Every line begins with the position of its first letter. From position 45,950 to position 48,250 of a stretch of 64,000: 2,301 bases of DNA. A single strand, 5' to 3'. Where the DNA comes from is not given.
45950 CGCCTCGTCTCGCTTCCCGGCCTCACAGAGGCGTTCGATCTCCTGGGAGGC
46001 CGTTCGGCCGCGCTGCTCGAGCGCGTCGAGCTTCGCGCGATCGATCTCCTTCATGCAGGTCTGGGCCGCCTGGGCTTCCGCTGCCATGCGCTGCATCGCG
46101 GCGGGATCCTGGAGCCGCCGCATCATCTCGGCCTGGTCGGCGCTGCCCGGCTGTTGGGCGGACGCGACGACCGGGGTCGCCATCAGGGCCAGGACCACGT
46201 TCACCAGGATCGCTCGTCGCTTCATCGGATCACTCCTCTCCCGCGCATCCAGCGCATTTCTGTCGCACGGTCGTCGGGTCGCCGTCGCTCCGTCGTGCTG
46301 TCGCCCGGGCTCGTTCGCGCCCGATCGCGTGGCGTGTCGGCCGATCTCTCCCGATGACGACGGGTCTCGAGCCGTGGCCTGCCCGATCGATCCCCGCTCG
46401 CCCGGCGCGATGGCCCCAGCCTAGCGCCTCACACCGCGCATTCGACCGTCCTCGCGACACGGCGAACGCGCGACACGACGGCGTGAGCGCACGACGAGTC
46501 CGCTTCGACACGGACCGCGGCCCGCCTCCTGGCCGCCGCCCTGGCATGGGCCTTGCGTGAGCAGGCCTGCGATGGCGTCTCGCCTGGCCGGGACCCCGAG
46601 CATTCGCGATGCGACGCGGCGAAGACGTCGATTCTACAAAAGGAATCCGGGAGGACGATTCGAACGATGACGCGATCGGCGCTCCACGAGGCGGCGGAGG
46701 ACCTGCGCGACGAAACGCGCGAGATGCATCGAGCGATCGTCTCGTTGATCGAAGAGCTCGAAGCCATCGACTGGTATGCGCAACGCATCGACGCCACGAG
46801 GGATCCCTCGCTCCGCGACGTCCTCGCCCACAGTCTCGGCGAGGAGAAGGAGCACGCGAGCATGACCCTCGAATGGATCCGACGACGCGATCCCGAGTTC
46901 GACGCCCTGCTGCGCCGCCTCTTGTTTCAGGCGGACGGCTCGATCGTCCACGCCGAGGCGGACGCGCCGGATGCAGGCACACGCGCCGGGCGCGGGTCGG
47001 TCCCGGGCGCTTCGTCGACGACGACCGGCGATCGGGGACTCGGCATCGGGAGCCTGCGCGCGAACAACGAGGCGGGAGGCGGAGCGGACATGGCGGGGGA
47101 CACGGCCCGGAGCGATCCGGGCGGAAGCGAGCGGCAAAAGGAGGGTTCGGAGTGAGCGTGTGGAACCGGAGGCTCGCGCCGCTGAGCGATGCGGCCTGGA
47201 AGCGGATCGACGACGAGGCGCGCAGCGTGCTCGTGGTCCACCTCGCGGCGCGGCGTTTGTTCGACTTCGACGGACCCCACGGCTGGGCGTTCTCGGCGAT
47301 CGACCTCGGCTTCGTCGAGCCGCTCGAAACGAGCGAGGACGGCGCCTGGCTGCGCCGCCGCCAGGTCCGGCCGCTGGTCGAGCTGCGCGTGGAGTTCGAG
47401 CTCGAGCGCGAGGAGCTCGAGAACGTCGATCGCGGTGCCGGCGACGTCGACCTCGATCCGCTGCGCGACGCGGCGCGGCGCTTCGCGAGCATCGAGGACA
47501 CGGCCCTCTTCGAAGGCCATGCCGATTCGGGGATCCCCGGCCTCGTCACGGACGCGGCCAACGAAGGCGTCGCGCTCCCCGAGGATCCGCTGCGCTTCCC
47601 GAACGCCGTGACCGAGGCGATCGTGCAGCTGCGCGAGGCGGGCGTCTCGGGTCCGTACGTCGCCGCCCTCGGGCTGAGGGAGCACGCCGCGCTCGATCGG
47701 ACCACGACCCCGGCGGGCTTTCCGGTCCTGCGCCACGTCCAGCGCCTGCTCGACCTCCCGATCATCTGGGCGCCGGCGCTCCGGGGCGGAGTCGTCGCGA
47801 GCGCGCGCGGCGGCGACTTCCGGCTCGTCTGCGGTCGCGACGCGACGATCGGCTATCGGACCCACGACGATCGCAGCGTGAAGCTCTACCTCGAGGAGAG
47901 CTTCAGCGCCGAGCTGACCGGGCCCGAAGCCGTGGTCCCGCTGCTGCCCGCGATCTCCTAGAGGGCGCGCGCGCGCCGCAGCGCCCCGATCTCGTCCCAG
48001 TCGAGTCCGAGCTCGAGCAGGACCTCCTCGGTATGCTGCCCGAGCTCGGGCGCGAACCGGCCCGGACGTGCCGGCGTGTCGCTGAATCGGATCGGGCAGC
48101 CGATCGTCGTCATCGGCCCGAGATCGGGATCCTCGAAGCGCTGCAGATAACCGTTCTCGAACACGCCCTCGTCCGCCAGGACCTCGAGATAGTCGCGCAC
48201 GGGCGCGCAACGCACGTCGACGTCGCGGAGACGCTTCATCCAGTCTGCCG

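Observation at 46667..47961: Family-1 encapsulin operon whose EncFtn cargo has an internal targeting motif followed by a 31-aa tail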

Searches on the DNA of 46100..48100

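Call 32: search_rna_families(source=window, start=46100, end=48100, threshold=evalue, max_evalue=1)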
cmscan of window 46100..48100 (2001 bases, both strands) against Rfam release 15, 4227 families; matches with E-value up to 1: 0.
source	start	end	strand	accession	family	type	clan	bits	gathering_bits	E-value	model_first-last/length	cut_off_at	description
